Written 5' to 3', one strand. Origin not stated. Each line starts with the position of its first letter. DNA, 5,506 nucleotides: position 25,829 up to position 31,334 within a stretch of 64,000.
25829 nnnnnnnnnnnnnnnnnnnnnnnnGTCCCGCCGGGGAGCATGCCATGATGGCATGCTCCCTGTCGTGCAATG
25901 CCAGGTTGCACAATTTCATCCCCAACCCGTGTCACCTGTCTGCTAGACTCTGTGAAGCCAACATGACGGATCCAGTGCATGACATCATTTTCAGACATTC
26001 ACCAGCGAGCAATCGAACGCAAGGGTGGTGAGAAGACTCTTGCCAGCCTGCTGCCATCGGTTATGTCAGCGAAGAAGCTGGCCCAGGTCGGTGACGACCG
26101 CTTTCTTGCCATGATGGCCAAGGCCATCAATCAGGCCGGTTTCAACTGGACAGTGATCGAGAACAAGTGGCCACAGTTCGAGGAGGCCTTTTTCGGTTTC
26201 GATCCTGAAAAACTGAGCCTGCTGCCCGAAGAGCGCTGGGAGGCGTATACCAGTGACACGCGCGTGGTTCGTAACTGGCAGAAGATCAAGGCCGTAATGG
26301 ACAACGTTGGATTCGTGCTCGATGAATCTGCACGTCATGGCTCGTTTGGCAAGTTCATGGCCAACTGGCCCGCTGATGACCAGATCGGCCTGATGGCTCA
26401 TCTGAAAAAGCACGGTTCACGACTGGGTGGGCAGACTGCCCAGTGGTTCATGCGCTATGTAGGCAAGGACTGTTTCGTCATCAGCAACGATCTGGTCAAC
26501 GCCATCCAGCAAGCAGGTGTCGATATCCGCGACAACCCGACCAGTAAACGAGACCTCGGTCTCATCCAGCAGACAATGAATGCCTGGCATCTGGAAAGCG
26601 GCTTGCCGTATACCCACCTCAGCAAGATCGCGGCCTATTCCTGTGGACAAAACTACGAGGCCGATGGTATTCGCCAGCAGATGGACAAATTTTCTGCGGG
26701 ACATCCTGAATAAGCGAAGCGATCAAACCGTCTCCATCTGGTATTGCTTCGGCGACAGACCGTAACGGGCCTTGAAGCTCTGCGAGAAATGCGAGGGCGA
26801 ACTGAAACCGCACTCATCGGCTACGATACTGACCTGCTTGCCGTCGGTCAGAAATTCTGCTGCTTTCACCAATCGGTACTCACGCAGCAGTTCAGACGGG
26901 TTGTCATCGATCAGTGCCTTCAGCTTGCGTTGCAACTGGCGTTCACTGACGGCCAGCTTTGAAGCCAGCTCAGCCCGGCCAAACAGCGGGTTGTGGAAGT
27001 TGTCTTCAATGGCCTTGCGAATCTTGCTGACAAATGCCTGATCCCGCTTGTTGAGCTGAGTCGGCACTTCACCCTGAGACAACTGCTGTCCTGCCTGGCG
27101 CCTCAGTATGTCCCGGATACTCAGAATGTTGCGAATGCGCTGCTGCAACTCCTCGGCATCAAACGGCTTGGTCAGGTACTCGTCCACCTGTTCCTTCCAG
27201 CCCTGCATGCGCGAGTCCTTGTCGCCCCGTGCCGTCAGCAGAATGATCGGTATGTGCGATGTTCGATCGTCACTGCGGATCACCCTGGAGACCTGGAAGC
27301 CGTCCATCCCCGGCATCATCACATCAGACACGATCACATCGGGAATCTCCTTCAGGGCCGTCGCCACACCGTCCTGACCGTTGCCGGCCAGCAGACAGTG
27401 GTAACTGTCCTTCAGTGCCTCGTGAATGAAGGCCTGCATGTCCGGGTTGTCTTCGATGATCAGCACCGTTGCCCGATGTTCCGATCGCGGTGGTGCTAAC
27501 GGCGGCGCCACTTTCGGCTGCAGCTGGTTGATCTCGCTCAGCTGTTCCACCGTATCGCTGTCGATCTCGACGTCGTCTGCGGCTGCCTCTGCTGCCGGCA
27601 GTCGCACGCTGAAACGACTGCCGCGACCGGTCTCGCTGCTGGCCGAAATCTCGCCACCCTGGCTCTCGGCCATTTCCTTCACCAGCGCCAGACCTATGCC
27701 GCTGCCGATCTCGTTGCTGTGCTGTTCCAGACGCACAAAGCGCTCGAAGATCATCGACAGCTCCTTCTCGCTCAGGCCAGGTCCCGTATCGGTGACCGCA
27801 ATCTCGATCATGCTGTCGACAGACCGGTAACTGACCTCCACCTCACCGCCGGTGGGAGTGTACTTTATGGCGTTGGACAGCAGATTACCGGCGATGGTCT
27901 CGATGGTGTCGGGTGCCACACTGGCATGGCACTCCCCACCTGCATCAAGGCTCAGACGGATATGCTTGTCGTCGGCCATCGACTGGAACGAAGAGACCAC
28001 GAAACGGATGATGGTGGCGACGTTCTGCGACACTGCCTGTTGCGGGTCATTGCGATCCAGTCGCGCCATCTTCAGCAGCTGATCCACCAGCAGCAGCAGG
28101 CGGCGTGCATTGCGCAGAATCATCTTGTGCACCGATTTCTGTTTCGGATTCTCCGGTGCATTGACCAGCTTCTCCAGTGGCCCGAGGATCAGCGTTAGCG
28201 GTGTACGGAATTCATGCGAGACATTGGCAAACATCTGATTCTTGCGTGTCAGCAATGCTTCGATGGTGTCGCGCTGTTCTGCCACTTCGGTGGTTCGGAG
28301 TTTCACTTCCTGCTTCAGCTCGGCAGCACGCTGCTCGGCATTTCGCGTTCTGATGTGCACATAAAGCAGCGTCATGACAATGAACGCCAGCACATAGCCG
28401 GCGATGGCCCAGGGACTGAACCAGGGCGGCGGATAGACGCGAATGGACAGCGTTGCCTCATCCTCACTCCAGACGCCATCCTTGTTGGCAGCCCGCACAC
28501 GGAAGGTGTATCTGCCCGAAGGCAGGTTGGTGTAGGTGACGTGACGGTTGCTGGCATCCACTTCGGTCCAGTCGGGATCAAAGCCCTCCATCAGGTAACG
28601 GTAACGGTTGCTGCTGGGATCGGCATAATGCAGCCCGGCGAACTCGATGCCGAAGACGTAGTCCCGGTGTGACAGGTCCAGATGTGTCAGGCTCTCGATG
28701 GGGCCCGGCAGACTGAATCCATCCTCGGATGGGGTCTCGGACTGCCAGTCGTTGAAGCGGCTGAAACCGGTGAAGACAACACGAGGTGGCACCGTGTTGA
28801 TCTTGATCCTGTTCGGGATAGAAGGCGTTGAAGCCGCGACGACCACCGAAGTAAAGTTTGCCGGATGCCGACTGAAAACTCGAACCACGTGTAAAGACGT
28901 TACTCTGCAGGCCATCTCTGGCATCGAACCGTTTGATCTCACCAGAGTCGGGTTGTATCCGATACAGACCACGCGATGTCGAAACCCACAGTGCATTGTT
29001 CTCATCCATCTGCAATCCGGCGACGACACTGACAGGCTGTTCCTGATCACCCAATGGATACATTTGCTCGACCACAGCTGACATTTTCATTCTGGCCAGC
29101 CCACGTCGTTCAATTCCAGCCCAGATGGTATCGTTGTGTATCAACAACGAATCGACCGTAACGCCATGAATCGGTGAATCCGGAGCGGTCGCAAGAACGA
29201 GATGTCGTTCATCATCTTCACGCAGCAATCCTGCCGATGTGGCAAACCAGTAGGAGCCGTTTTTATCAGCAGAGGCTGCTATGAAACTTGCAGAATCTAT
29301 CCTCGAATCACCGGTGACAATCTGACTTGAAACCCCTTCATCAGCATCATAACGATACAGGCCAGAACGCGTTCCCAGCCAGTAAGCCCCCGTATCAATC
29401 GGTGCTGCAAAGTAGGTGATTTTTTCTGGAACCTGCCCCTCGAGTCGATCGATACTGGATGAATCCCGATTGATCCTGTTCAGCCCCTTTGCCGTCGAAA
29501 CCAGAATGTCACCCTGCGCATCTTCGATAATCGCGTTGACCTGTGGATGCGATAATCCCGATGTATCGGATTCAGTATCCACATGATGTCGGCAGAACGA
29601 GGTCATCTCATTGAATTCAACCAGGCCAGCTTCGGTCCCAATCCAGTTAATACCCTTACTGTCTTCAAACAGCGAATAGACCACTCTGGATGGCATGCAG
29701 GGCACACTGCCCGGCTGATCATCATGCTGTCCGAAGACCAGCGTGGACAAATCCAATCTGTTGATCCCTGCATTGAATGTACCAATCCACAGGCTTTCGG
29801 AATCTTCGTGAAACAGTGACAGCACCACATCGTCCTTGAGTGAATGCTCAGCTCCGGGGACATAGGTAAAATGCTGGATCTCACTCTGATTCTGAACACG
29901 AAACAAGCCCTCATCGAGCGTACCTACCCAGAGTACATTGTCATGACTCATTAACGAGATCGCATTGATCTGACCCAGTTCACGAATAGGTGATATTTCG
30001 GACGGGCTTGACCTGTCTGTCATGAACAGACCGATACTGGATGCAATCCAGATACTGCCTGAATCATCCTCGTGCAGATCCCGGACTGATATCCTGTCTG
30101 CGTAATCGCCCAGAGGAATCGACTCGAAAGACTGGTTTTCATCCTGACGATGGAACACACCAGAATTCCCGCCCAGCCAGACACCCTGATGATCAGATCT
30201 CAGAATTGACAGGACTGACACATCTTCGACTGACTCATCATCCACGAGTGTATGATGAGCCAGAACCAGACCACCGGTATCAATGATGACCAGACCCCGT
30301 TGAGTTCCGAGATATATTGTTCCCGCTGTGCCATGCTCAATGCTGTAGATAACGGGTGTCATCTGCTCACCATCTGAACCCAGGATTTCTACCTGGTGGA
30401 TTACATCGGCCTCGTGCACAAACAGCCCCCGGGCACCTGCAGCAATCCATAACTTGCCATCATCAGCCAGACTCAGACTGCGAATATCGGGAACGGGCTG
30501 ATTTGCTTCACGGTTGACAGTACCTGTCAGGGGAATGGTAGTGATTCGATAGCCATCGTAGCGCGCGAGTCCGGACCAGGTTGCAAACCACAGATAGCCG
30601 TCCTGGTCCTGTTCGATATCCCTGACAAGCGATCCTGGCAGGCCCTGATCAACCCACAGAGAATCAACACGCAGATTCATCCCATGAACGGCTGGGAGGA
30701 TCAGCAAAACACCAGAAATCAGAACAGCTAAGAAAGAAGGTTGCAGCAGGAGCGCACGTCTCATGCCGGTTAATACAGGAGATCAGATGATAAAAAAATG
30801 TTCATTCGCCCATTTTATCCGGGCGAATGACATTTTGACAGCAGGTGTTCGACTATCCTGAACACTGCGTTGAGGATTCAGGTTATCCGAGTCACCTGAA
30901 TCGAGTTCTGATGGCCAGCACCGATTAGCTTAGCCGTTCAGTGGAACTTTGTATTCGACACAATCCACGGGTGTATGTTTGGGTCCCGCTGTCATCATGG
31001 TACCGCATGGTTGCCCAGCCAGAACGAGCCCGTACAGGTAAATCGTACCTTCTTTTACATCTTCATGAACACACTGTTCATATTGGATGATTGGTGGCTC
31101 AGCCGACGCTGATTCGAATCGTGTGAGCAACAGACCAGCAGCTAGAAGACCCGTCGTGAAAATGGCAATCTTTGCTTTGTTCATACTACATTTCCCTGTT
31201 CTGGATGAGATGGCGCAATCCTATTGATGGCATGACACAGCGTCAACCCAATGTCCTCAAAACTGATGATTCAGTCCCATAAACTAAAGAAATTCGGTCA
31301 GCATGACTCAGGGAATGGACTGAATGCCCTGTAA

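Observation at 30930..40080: Secreted-hydrolase island bracketed by inverted paralogous genes of an unrecognised secreted-protein family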

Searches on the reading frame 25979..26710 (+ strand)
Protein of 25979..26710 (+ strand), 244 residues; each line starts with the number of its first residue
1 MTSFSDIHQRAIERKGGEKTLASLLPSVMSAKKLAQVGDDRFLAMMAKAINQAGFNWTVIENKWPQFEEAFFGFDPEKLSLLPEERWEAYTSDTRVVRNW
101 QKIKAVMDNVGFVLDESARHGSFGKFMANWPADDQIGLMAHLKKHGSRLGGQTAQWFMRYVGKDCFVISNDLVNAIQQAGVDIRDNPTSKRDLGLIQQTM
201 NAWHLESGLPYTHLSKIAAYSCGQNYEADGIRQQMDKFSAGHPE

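Call 19: search_protein_families(library=pfam, proteins=[window:25979-26710:+], max_evalue=0.001)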
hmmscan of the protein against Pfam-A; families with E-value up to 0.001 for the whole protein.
window:25979-26710:+ (244 aa): 1 family
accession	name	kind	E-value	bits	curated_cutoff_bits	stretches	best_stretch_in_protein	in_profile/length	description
PF03352.18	Adenine_glyco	-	2e-14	54.3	25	1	39-132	23-116/177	Methyladenine glycosylase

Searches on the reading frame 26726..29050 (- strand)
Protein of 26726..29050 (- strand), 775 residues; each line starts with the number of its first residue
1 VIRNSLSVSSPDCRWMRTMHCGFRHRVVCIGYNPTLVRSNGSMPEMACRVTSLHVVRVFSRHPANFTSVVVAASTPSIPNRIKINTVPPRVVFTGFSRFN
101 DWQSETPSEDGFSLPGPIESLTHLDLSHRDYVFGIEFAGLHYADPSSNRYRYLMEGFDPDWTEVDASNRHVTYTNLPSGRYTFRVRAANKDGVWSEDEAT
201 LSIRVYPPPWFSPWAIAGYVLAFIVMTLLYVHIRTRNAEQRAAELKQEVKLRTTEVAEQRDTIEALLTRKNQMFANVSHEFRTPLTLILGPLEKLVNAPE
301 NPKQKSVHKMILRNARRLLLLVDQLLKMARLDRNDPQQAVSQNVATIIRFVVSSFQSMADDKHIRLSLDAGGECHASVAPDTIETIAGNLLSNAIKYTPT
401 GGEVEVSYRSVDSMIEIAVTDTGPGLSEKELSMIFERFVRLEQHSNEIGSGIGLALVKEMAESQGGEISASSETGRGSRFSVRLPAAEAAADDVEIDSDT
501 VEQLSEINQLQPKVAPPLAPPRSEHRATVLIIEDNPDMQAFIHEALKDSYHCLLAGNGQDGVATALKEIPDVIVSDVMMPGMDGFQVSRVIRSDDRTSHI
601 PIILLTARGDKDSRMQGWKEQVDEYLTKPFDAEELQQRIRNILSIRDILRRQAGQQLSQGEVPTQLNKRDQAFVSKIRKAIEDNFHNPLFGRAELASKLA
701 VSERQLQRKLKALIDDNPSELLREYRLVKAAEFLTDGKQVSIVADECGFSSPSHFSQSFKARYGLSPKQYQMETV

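Call 19: search_protein_families(library=pfam, proteins=[window:26726-29050:-], max_evalue=0.001)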
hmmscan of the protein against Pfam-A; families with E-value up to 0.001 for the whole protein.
window:26726-29050:- (775 aa): 7 families
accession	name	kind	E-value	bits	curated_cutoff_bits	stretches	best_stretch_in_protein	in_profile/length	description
PF02518.31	HATPase_c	-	8.9e-26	91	26.4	1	380-487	3-110/111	Histidine kinase-, DNA gyrase B-, and HSP90-like ATPase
PF00072.30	Response_reg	-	4.6e-24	85.2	30.2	1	529-640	1-111/111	Response regulator receiver domain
PF07495.19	Y_Y_Y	-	6.1e-23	80.9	26.6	1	142-205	2-64/65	Y_Y_Y domain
PF12833.13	HTH_18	-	1.2e-19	70.8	33.6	1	695-771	1-78/80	Helix-turn-helix domain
PF00512.31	HisKA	-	1.5e-15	57.4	26.9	1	270-333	2-65/66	His Kinase A (phospho-acceptor) domain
PF00165.29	HTH_AraC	-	5e-12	46.1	26.6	1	736-771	7-41/42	Bacterial regulatory helix-turn-helix proteins, AraC family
PF13581.12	HATPase_c_2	-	0.00069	20.1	27.4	0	381-463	30-111/127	Histidine kinase-like ATPase domain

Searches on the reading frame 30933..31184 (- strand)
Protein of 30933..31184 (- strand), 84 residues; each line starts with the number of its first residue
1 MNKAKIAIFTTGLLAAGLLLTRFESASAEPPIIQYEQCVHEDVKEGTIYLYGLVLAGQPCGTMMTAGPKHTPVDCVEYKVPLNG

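Call 4: search_protein_families(library=pfam, proteins=[window:30933-31184:-], max_evalue=0.01)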
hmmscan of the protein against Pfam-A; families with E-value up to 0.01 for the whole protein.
window:30933-31184:- (84 aa): 0 families

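Call 5: search_protein_families(library=ncbifam, proteins=[window:30933-31184:-], max_evalue=0.1)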
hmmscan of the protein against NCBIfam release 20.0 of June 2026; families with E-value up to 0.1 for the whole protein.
window:30933-31184:- (84 aa): 0 families

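Call 93: search_protein_families(library=padloc, proteins=[window:30933-31184:-], max_evalue=0.1)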
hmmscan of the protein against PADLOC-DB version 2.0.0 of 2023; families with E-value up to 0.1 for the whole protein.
window:30933-31184:- (84 aa): 0 families

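Call 94: search_protein_families(library=phrogs, proteins=[window:30933-31184:-], max_evalue=0.1)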
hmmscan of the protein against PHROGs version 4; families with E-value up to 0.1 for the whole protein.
window:30933-31184:- (84 aa): 0 families
